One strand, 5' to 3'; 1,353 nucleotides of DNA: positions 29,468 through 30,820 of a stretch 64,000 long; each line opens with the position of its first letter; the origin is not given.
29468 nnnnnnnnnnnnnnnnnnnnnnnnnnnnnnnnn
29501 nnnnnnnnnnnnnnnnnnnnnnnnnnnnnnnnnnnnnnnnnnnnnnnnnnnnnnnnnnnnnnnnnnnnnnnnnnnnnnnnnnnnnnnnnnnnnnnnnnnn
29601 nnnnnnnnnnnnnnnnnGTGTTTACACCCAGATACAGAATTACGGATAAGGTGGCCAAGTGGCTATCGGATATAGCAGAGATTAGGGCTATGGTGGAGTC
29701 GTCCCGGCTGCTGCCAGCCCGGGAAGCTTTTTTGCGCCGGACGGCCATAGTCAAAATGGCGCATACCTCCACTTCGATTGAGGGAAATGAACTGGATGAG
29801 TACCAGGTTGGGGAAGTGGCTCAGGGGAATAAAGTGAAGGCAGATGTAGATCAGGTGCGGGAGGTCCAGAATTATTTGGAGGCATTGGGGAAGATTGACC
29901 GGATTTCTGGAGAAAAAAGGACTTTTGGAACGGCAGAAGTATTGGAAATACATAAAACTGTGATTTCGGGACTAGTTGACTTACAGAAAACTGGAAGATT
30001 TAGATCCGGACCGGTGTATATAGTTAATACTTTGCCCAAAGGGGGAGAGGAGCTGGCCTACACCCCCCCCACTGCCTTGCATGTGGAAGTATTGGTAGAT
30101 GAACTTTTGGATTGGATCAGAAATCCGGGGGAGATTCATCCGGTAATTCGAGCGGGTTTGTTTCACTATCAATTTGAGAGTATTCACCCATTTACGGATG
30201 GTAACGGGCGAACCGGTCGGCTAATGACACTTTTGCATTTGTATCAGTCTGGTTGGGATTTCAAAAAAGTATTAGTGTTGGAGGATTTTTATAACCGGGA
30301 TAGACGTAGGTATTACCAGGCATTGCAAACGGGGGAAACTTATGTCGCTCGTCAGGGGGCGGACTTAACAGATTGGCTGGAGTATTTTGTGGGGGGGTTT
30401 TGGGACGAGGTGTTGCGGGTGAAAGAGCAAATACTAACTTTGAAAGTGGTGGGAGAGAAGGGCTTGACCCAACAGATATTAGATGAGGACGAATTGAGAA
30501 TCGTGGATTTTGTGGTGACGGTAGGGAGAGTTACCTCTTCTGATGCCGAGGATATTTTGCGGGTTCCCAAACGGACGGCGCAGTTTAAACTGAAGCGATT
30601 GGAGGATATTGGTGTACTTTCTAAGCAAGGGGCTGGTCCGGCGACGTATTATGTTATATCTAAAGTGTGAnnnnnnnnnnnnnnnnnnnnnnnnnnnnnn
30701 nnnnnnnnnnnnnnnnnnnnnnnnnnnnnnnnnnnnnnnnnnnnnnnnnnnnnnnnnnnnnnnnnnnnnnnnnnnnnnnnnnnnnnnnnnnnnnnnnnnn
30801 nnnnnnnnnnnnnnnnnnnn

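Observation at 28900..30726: Fic toxin-like gene flanked by ~50-bp direct repeats, next to a tRNA-Val and two tiny SD-bearing ORFs: candidate mobile cassette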

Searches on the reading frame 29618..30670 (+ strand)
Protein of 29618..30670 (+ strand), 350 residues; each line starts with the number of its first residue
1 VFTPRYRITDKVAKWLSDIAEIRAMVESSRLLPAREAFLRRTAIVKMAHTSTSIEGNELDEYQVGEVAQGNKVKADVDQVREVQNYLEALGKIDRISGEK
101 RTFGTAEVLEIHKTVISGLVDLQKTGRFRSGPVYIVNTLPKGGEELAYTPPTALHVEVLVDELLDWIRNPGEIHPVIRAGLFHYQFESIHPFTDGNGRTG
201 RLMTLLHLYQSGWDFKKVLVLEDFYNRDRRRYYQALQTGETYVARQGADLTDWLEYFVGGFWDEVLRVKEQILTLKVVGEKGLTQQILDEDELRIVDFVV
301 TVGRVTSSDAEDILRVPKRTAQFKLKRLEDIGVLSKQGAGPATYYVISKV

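Call 7: search_protein_families(library=pfam, proteins=[window:29618-30670:+], max_evalue=0.01)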
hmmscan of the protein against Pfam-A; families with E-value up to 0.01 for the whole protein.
window:29618-30670:+ (350 aa): 2 families
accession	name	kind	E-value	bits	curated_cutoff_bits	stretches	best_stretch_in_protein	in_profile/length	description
PF02661.23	Fic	-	4.7e-20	72.7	24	1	105-208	4-93/93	Fic/DOC family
PF13784.11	Fic_N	-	2.6e-05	24.6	26.7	1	28-90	17-77/82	Fic/DOC family N-terminal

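Call 10: find_homologous_proteins(query=window:29618-30667:+)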
Query window:29618-30667:+ (350 aa): 3111 proteins with E <= 0.001 among 6329 candidates; the best 120 are listed.
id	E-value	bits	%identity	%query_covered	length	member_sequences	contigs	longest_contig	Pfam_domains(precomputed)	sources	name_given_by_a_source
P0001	2.3e-229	778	100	100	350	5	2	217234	PF13784.12,PF02661.24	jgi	-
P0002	7.3e-182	622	78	100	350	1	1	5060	PF13784.12,PF02661.24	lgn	-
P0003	5.8e-181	619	78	99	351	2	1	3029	PF02661.24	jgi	-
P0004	9.2e-180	615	77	100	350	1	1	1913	PF02661.24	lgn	-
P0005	1.8e-178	611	76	100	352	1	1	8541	PF02661.24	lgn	-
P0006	1.7e-174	598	77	96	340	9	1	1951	PF02661.24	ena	-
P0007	2.8e-174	597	76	96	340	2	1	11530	PF02661.24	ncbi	-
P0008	7.9e-170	582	73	100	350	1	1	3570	PF02661.24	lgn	-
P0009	2.0e-166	571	71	100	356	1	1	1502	PF22168.3,PF02661.24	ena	-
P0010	3.0e-165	567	72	100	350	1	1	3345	PF02661.24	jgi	jgi:Fic family protein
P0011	1.2e-164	565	71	100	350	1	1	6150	PF02661.24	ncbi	-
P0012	4.5e-163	560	72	100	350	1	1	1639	PF02661.24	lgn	-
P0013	9.9e-163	559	73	96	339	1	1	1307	PF02661.24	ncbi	-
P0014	9.9e-162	556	71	100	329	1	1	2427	PF02661.24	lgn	-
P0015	7.3e-160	550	70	100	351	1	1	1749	PF02661.24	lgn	-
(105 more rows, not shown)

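Call 13: find_related_loci(query=A1, collection=genome_contigs, flank=4000)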
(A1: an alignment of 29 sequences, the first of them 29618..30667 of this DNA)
Query A1 (350 aa) in genome_contigs; peptide patterns used: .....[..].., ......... (x = any residue, [..] = any of these).
120 stretches matched a pattern; 81 encode a relative of the query (tblastn E <= 1e-3); the best 80 are kept; 79 distinct loci.
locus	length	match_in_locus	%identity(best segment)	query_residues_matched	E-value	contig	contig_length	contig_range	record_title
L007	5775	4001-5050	77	1-350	0e+0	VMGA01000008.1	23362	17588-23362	MAG: Microgenomates group bacterium Gr01-1014_16 G01um101416_scaffold_653, whole genome shotgun sequence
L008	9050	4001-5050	71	1-350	2e-166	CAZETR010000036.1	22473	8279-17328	MAG TPA_asm: uncultured Gammaproteobacteria bacterium isolate binchicken_co203_46 genome assembly, contig: k141_750113,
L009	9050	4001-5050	67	1-350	3e-164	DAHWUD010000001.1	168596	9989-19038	MAG TPA_asm: Candidatus Amesbacteria bacterium isolate clean1528 NODE_1_length_168596_cov_57.624523, whole genome shotgu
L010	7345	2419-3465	65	1-349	8e-162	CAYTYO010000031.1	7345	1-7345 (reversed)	MAG TPA_asm: uncultured Gammaproteobacteria bacterium isolate SRP170004_co1_592 genome assembly, contig: NODE_16448_leng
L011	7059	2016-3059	66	1-348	2e-157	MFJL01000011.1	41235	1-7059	MAG: Candidatus Gottesmanbacteria bacterium RIFCSPHIGHO2_02_FULL_39_11 rifcsphigho2_02_scaffold_2063, whole genome shotg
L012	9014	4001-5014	67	1-350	9e-156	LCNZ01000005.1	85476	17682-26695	MAG: Candidatus Amesbacteria bacterium GW2011_GWB1_47_19 UX91_C0005, whole genome shotgun sequence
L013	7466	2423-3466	63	1-348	1e-153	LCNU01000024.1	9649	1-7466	MAG: Candidatus Amesbacteria bacterium GW2011_GWC1_47_15 UX86_C0024, whole genome shotgun sequence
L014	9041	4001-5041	61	1-347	3e-149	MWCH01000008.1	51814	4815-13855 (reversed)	MAG: Microgenomates group bacterium ADurb.Bin219 BWY24_contig000008, whole genome shotgun sequence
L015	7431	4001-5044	61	1-348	8e-149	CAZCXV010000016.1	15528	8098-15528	MAG TPA_asm: uncultured Gammaproteobacteria bacterium isolate SRP062349_co2_267 genome assembly, contig: NODE_2075_lengt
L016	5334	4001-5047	62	1-349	7e-150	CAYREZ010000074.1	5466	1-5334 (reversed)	MAG TPA_asm: uncultured Gammaproteobacteria bacterium isolate SRP050083_co1_461 genome assembly, contig: NODE_8952_lengt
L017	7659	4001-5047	63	1-349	3e-145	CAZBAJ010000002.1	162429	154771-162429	MAG TPA_asm: uncultured Candidatus Saccharibacteria bacterium isolate SRP263991_co1_503 genome assembly, contig: NODE_32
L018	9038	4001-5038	60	1-348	7e-145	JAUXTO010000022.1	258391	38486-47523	MAG: Candidatus Gottesmanbacteria bacterium isolate C13_maxbin.100 C13_k141_317428, whole genome shotgun sequence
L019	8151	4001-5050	59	1-350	4e-143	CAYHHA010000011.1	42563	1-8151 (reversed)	MAG TPA_asm: uncultured Gammaproteobacteria bacterium isolate ERP119702_co3_129 genome assembly, contig: NODE_433_length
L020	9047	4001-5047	60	1-349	5e-141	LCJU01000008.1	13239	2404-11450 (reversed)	MAG: candidate division WWE3 bacterium GW2011_GWC2_44_9 UW82_C0008, whole genome shotgun sequence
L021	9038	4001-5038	55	1-347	4e-130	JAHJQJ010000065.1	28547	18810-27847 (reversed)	MAG: Patescibacteria group bacterium isolate OS_PC_MetaG.mb.105 OS_PC_MetaG.mb.105_k141_572068, whole genome shotgun seq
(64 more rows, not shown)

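Call 27: search_solved_structures(query=window:29618-30667:+, max_evalue=0.001, show_alignments=1)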
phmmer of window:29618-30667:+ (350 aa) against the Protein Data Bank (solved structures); distinct sequences matched with E-value up to 0.001: 27.
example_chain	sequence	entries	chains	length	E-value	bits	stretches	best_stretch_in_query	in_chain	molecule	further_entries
4rgl_A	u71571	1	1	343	4.7e-29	104.8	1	2-270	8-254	Filamentation induced by cAMP protein Fic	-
7xux_A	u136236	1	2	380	6.2e-18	68.2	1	51-344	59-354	Fido domain-containing protein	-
3eqx_A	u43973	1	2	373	3.6e-16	62.4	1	108-344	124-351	FIC DOMAIN CONTAINING TRANSCRIPTIONAL REGULATOR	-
9tcl_B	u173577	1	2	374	3.7e-16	62.4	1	108-344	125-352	Protein adenylyltransferase SoFic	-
3zcn_A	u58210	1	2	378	3.8e-16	62.4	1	107-344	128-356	ADENOSINE MONOPHOSPHATE-PROTEIN TRANSFERASE SOFIC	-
9tch_A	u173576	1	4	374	4e-16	62.3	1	108-344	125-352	Protein adenylyltransferase SoFic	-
3zec_A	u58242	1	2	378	5.5e-16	61.8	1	142-344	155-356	ADENOSINE MONOPHOSPHATE-PROTEIN TRANSFERASE SOFIC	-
9tc4_A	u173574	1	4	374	6.5e-16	61.6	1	143-344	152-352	Protein adenylyltransferase SoFic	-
8uqu_A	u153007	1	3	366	1.5e-15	60.4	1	37-276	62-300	Fido domain-containing protein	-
9tb0_A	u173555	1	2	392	1.1e-14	57.5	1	109-344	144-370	Protein adenylyltransferase SoFic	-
6i7j_A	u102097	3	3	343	1.7e-14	57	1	46-214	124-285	Adenosine monophosphate-protein transferase FICD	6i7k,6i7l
6i7i_A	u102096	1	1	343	1.7e-14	56.9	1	46-214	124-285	Adenosine monophosphate-protein transferase FICD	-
5jj6_A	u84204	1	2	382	2.4e-14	56.5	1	21-217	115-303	Adenosine monophosphate-protein transferase FICD homolog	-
6i7h_A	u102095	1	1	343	3e-14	56.1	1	47-214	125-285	Adenosine monophosphate-protein transferase FICD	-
6i7g_A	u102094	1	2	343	3.6e-14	55.8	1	48-214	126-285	Adenosine monophosphate-protein transferase FICD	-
8cil_A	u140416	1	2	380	9.2e-14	54.5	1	112-286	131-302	Fic family protein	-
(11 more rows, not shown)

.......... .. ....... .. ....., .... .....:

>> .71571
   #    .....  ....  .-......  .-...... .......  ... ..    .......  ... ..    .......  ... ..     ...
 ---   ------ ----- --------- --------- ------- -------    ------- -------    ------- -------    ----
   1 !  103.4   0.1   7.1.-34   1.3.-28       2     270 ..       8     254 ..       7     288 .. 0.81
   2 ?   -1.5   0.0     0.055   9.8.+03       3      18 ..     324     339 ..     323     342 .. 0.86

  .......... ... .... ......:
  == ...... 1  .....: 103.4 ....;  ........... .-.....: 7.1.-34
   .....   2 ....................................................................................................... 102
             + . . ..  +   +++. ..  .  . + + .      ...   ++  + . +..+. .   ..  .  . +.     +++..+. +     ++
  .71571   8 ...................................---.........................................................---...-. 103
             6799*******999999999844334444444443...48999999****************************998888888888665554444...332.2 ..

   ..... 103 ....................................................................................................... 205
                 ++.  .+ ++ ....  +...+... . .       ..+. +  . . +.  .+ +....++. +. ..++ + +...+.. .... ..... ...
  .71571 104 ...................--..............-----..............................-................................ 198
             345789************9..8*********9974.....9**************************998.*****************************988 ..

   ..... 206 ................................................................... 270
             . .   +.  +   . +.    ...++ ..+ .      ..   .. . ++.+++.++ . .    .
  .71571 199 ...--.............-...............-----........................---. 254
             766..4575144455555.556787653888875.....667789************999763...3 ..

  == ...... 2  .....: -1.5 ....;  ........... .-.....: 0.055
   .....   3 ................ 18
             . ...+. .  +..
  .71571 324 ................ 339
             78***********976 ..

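Call 41: search_protein_families(library=ncbifam, proteins=[window:29618-30667:+], max_evalue=0.1)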
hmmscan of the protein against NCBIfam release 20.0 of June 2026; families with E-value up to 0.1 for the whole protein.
window:29618-30667:+ (350 aa): 4 families
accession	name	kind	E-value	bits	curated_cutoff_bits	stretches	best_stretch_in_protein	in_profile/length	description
NF046030.1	ProtAdlyltaseSoFic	equivalog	3.1e-25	88.9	550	1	26-348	39-349/361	protein adenylyltransferase Fic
TIGR02613.1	mob_myst_B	hypoth_equivalog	1.4e-06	28.3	124.4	1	155-238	89-172/186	mobile mystery protein B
NF041381.1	XopAC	subfamily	0.0053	15.5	450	1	48-202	249-405/451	XopAC/AvrAC family type III secretion system effector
NF045983.1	ProtAdnltaseVbhT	equivalog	0.054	12.6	800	0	177-203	122-148/419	type II toxin-antitoxin system protein adenylyltransferase VbhT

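Call 47: predict_structure(alignment_id=A1)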
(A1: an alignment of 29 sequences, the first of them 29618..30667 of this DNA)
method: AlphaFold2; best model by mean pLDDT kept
length: 350 residues; sequences in the alignment: 29
mean_pLDDT: 86.4   pTM: 0.75
mean pLDDT of the five models: 86.4, 84.6, 83.1, 82.6, 81.0
residues with pLDDT >= 90: 173; 70-90: 148; 50-70: 19; < 50: 10
segments of 3 or more residues with pLDDT < 50: 277-286
pLDDT, mean of each block of 10 residues (from residue 1): 90 93 81 76 88 88 90 93 96 89 94 96 92 88 90 96 91 91 95 94 92 73 69 84 91 92 86 61 53 82 86 89 91 82 81
secondary structure, 60 per line:
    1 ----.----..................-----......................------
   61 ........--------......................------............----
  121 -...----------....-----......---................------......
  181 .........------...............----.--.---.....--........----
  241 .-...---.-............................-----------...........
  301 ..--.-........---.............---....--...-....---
elements in order: H10-27 H33-54 H61-68 H77-98 H105-116 E135-138 E144-149 H153-168 H175-189 H196-210 H222-226 H229-236 H251-278 H290-302 H307-314 H318-330 E334-337 E344-347

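Call 52: fold_search(model_id=the predicted structure, library=pdb)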
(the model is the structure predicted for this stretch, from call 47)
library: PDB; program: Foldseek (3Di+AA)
matches with E <= 10: 1433; with E <= 0.001: 56
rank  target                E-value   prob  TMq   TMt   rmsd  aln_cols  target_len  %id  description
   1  4rgl                  2.2e-16  1.00  0.65  0.69   8.5       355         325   26  Crystal structure of a Fic family protein (Dde_2494) from Desulfovibrio desulfuricans G20 at 2.70 A resolution (released 2014-10-29)
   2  7xux_A                1.5e-13  1.00  0.62  0.60  10.4       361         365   23  Crystal structure of a FIC domain containnig protein (released 2022-12-21)
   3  7xux_B                2.0e-13  1.00  0.59  0.57  10.7       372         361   23  Crystal structure of a FIC domain containnig protein (released 2022-12-21)
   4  8cil_A                2.1e-13  1.00  0.69  0.67   5.6       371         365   20  Crystal structure of Coxiella burnetii Fic protein 2 (released 2023-11-15)
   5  3zec_B                2.1e-13  1.00  0.62  0.59   8.0       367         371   23  Fic protein from SHEWANELLA ONEIDENSIS (E73G mutant) in complex with AMPPNP (released 2013-06-19)
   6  7cb8_A                2.2e-13  1.00  0.63  0.57   7.2       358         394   21  Structure of a FIC-domain protein from Mycobacterium marinum in complex with CDP (released 2021-08-18)
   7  8cil_B                3.8e-13  1.00  0.64  0.63   6.2       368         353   20  Crystal structure of Coxiella burnetii Fic protein 2 (released 2023-11-15)
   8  3eqx_B                5.3e-13  1.00  0.63  0.61   7.0       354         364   22  CRYSTAL STRUCTURE OF A FIC FAMILY PROTEIN (SO_4266) FROM SHEWANELLA ONEIDENSIS AT 1.6 A RESOLUTION (released 2008-10-14)
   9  7cb8_B                7.3e-13  1.00  0.64  0.57   7.5       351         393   22  Structure of a FIC-domain protein from Mycobacterium marinum in complex with CDP (released 2021-08-18)
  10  3zcn_A                8.4e-13  1.00  0.63  0.60   6.9       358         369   23  Fic protein from SHEWANELLA ONEIDENSIS in complex with ATP (released 2013-06-19)
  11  3eqx_A                2.1e-12  1.00  0.65  0.62   6.7       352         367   22  CRYSTAL STRUCTURE OF A FIC FAMILY PROTEIN (SO_4266) FROM SHEWANELLA ONEIDENSIS AT 1.6 A RESOLUTION (released 2008-10-14)
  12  3zec_A                3.8e-12  1.00  0.63  0.60   7.1       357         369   22  Fic protein from SHEWANELLA ONEIDENSIS (E73G mutant) in complex with AMPPNP (released 2013-06-19)
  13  9yz5_A                9.1e-11  1.00  0.57  0.61   3.6       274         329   25  human FicD bound with farnesyl pyrophosphate (released 2026-02-25)
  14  4u04_A                6.2e-10  1.00  0.54  0.59   4.4       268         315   25  Structure of a eukaryotic fic domain containing protein (released 2014-12-10)
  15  6i7h                  7.5e-10  1.00  0.58  0.61   3.5       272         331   24  Crystal structure of dimeric FICD mutant K256S (released 2019-09-25)
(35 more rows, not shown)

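Call 67: find_encoding_contigs(protein=P0005, flank=5000, max_places=2)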
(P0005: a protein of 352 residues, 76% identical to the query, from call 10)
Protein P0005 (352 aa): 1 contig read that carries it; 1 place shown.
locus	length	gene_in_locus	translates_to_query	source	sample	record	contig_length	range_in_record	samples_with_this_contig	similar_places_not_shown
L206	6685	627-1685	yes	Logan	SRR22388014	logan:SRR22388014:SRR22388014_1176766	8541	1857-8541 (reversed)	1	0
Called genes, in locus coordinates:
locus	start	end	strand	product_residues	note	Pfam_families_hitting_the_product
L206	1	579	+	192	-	?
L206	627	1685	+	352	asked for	PF02661:Fic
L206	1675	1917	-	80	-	-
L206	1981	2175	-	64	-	-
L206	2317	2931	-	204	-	PF18904:DUF5660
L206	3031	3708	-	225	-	PF05697:Trigger_N, PF05698:Trigger_C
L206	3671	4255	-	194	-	PF00160:Pro_isomerase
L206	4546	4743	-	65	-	-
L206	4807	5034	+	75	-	-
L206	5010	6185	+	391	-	PF00817:IMS, PF11799:IMS_C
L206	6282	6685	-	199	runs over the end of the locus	-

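Call 68: find_encoding_contigs(protein=P0007, flank=5000, max_places=2)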
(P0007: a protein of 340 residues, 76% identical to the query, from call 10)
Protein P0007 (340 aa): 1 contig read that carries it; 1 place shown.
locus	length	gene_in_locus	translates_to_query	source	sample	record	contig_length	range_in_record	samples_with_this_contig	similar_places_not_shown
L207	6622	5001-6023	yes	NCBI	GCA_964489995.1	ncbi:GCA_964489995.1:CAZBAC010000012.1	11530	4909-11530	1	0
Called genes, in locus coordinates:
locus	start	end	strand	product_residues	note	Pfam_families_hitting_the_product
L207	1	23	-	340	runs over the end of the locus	PF02912:Phe_tRNA-synt_N, PF01409:tRNA-synt_2d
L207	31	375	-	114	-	PF00453:Ribosomal_L20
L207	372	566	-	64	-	PF01632:Ribosomal_L35p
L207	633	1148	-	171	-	PF05198:IF3_N, PF00707:IF3_C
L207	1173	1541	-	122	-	-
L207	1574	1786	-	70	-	-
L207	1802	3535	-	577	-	PF07973:tRNA_SAD, PF00587:tRNA-synt_2b, PF03129:HGTP_anticodon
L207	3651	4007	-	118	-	PF13650:Asp_protease_2, PF13975:gag-asp_proteas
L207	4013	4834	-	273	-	PF01261:AP_endonuc_2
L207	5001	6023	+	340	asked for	PF02661:Fic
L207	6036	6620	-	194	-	?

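Call 69: find_encoding_contigs(protein=P0002, flank=5000, max_places=2)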
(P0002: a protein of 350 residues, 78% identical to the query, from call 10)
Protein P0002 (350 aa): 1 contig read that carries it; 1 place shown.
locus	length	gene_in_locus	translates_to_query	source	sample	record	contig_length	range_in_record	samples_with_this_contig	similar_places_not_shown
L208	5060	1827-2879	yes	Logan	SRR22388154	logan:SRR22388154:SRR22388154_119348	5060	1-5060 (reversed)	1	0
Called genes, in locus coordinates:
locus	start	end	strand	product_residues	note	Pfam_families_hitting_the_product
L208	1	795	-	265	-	?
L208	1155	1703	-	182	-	-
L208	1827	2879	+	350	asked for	PF13784:Fic_N (faint), PF02661:Fic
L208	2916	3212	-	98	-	-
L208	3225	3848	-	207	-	PF18904:DUF5660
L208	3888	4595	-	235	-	PF05697:Trigger_N, PF05698:Trigger_C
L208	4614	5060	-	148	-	?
